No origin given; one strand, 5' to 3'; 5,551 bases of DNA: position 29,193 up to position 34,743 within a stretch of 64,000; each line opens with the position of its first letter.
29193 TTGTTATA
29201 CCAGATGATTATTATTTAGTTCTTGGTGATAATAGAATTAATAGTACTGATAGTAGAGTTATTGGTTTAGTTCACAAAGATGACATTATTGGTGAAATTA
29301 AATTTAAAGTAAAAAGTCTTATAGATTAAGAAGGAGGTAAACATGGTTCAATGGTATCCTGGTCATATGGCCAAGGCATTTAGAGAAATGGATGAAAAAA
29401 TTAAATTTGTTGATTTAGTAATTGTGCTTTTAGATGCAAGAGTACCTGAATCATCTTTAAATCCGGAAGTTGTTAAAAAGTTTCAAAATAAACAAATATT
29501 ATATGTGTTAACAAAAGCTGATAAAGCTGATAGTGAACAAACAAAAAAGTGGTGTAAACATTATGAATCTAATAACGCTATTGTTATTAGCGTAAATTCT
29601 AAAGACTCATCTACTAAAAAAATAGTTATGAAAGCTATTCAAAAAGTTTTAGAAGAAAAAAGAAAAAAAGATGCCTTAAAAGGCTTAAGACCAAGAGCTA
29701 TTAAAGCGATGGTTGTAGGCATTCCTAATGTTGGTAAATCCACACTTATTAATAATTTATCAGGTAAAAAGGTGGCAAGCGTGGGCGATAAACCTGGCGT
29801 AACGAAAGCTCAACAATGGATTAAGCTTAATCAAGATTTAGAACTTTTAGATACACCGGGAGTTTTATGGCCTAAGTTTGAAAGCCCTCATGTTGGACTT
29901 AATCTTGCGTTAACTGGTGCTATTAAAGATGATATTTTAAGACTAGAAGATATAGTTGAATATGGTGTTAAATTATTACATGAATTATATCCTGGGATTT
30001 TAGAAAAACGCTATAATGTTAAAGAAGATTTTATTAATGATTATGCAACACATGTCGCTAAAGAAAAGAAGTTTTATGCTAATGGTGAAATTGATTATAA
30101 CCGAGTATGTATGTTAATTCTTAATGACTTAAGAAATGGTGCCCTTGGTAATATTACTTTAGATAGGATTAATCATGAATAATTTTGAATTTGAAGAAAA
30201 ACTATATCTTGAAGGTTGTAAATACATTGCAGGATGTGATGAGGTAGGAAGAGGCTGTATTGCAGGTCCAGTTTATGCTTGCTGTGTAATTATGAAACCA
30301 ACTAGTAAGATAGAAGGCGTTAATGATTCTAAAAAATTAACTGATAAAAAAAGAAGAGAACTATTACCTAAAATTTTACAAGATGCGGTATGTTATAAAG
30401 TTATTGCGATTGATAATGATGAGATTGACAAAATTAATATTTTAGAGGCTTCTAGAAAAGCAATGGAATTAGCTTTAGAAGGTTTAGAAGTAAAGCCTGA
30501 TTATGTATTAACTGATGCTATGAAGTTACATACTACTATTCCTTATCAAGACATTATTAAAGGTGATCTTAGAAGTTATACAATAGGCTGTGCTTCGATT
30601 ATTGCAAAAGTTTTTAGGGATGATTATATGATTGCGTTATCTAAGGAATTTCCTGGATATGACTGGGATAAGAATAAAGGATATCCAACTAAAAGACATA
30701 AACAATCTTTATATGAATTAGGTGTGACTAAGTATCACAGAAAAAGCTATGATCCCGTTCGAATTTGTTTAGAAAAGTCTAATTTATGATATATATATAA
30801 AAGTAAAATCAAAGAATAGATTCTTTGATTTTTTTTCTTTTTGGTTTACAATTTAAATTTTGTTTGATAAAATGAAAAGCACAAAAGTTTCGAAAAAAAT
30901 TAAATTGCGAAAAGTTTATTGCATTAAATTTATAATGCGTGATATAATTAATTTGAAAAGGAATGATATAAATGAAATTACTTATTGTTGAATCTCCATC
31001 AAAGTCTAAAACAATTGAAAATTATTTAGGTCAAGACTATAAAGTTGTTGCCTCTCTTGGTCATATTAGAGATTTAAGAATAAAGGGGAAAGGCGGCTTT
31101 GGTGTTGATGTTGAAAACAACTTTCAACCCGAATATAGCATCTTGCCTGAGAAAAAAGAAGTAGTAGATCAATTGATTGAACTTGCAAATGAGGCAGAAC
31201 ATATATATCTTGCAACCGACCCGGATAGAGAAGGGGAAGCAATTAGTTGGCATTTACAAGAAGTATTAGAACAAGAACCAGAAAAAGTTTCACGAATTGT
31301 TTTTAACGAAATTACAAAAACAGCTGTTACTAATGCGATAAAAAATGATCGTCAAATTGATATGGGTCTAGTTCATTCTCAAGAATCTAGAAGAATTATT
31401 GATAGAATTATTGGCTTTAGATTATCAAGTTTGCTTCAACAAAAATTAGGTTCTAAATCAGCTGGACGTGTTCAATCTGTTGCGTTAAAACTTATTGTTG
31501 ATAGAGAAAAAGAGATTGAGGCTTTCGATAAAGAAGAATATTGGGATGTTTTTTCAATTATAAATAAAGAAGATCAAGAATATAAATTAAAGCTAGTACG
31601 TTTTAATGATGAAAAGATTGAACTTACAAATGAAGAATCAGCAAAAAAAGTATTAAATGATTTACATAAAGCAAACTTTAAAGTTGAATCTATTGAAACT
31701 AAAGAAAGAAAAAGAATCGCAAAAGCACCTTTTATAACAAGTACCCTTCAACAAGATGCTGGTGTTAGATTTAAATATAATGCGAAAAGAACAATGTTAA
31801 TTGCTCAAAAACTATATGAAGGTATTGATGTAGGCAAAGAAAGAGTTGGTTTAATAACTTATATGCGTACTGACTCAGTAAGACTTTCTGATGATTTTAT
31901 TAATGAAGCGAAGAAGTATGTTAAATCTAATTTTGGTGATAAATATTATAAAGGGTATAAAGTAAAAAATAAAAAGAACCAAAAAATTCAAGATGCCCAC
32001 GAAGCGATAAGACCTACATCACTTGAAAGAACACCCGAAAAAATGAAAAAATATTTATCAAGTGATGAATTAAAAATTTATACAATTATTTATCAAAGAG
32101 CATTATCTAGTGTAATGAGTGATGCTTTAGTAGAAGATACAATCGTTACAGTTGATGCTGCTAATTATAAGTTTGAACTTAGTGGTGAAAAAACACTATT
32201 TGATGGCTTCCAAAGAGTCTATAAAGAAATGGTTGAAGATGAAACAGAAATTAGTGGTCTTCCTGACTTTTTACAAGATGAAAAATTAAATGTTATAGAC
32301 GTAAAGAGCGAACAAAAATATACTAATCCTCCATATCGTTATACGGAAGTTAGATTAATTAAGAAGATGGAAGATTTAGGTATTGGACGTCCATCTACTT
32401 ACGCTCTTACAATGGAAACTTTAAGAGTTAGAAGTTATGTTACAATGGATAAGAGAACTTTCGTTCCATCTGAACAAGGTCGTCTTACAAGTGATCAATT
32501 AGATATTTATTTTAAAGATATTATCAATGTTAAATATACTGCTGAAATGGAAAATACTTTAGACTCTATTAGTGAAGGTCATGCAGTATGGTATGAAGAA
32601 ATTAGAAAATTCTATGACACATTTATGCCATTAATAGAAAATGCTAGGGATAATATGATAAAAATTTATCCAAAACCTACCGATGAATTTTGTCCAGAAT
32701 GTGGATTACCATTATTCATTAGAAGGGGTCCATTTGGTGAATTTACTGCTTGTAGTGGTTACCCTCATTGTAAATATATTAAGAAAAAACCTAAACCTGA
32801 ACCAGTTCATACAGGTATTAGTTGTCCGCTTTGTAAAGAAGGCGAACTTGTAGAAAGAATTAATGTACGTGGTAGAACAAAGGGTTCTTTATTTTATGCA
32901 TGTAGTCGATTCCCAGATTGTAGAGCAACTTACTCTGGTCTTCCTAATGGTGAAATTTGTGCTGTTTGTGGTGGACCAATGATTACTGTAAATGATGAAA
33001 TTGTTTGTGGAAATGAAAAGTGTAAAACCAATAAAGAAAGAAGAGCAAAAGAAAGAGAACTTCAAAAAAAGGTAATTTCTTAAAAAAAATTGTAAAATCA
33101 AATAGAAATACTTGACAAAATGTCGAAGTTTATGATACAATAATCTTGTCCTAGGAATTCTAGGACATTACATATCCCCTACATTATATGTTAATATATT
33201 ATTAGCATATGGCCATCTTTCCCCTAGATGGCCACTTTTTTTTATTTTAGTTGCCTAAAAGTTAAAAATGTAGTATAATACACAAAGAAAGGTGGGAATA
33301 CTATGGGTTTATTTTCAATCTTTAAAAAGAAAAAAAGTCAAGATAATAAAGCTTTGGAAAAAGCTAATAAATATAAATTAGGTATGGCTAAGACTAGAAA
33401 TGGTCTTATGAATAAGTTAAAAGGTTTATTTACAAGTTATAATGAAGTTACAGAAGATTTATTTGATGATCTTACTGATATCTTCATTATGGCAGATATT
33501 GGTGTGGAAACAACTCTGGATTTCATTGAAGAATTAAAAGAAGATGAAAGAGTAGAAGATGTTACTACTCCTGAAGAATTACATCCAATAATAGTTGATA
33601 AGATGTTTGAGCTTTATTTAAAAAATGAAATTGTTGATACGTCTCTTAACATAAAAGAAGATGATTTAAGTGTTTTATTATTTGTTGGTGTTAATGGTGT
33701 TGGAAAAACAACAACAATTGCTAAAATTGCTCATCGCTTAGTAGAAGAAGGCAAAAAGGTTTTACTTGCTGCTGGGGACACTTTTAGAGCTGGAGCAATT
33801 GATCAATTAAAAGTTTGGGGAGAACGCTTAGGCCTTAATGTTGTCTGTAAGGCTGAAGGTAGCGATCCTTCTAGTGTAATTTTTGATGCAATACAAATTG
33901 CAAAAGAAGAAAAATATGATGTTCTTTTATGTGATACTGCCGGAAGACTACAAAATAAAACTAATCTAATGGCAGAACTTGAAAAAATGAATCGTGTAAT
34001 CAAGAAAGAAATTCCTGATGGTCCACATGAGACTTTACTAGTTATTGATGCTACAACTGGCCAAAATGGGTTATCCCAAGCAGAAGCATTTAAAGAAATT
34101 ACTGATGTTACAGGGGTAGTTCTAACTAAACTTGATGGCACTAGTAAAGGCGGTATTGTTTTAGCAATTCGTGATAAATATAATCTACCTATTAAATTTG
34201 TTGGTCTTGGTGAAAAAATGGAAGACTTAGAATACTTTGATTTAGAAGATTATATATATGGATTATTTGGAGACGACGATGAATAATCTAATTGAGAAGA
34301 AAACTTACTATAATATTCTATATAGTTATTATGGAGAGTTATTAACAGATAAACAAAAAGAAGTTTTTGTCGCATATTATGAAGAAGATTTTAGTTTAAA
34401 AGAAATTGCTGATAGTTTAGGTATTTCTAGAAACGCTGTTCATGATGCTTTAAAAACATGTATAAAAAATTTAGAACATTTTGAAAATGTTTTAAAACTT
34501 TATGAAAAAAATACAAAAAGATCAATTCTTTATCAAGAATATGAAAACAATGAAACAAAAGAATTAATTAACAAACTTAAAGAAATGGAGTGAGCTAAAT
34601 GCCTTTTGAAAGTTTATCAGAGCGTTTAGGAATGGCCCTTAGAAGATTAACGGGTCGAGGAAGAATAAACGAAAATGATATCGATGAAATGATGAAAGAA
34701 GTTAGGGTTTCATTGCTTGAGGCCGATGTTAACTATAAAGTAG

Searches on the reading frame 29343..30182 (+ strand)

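Call 12: search_protein_families(library=pfam, proteins=[window:29343-30182:+], max_evalue=0.001)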
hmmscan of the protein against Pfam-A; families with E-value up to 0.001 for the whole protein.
window:29343-30182:+ (279 aa): 5 families
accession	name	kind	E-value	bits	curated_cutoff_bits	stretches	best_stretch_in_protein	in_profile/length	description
PF01926.29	MMR_HSR1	-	1.7e-19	70.5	21.9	1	122-196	2-77/113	50S ribosome-binding GTPase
PF02421.24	FeoB_N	-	8.9e-10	38.7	27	1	121-174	2-57/156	Ferrous iron transport protein B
PF03193.22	RsgA_GTPase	-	2.4e-08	34.5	30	1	48-174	52-168/174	RsgA GTPase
PF10662.15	PduV-EutP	-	4.8e-05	23.6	21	0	23-102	64-140/143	Ethanolamine utilisation - propanediol utilisation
PF00025.27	Arf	-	0.00036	20.5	22.3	0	117-146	12-41/174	ADP-ribosylation factor family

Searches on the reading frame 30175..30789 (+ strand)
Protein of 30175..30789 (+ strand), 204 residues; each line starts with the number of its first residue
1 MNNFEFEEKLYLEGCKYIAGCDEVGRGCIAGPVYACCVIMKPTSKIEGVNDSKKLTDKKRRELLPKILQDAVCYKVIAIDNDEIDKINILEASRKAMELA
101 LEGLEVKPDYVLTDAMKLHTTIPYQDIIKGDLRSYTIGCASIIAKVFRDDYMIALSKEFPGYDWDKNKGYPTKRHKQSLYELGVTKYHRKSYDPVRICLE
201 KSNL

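Call 12: search_protein_families(library=pfam, proteins=[window:30175-30789:+], max_evalue=0.001)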
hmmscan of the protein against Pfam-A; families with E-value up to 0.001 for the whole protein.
window:30175-30789:+ (204 aa): 1 family
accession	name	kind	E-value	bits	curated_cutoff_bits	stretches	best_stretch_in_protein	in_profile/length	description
PF01351.25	RNase_HII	-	1e-41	143.5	25.8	1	19-193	1-197/199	Ribonuclease HII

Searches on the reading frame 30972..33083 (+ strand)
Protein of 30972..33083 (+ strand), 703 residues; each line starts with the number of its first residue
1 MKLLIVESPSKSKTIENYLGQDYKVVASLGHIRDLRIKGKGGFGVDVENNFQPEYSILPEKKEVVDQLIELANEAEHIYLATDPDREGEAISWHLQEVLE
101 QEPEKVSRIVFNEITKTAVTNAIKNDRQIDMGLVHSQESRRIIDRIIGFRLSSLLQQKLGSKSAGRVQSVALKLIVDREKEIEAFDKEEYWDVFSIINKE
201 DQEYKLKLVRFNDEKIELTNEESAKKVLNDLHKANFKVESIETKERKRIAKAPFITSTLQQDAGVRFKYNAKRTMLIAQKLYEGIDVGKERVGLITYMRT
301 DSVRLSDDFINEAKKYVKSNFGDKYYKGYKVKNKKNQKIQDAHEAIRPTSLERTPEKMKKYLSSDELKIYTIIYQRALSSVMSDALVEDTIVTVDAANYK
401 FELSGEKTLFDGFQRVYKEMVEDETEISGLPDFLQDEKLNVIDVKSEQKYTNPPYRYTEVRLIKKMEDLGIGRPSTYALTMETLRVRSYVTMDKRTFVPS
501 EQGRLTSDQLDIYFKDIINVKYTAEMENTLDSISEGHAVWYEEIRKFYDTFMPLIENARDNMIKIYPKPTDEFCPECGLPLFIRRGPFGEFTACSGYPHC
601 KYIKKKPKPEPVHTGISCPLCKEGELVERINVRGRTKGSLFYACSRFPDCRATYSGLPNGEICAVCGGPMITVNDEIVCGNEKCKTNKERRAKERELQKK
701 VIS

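Call 12: search_protein_families(library=pfam, proteins=[window:30972-33083:+], max_evalue=0.001)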
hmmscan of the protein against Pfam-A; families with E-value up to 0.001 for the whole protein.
window:30972-33083:+ (703 aa): 3 families
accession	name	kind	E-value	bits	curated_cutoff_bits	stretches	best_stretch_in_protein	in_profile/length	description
PF01131.25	Topoisom_bac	-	4.5e-115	385.4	35.1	1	129-540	2-406/411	DNA topoisomerase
PF01751.28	Toprim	-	1.3e-21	77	23.1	1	3-114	2-96/96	Toprim domain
PF01396.24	Zn_ribbon_Top1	-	2.9e-19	69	32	2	572-608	2-38/39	Topoisomerase DNA binding C4 zinc finger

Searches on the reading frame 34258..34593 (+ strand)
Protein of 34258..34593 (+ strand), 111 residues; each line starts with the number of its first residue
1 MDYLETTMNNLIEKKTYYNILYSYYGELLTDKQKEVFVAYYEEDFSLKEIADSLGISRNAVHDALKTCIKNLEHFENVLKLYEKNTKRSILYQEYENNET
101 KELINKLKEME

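Call 12: search_protein_families(library=pfam, proteins=[window:34258-34593:+], max_evalue=0.001)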
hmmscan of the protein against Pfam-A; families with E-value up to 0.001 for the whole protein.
window:34258-34593:+ (111 aa): 5 families
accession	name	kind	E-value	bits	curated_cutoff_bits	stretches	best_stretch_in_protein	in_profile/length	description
PF04297.20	UPF0122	-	4.7e-27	94.6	22.7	1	12-108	1-99/101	Putative helix-turn-helix protein, YlxM / p13 like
PF04545.22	Sigma70_r4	-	3.5e-11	42.9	24.1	1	29-72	5-48/50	Sigma-70, region 4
PF08281.18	Sigma70_r4_2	-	2.9e-09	36.9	25.7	1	29-62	11-44/54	Sigma-70, region 4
PF04967.18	HTH_10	-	3.4e-05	24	23.1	1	41-72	18-51/53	HTH DNA binding domain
PF13384.12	HTH_23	-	0.0004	20.5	24.6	1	37-67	10-40/50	Homeodomain-like domain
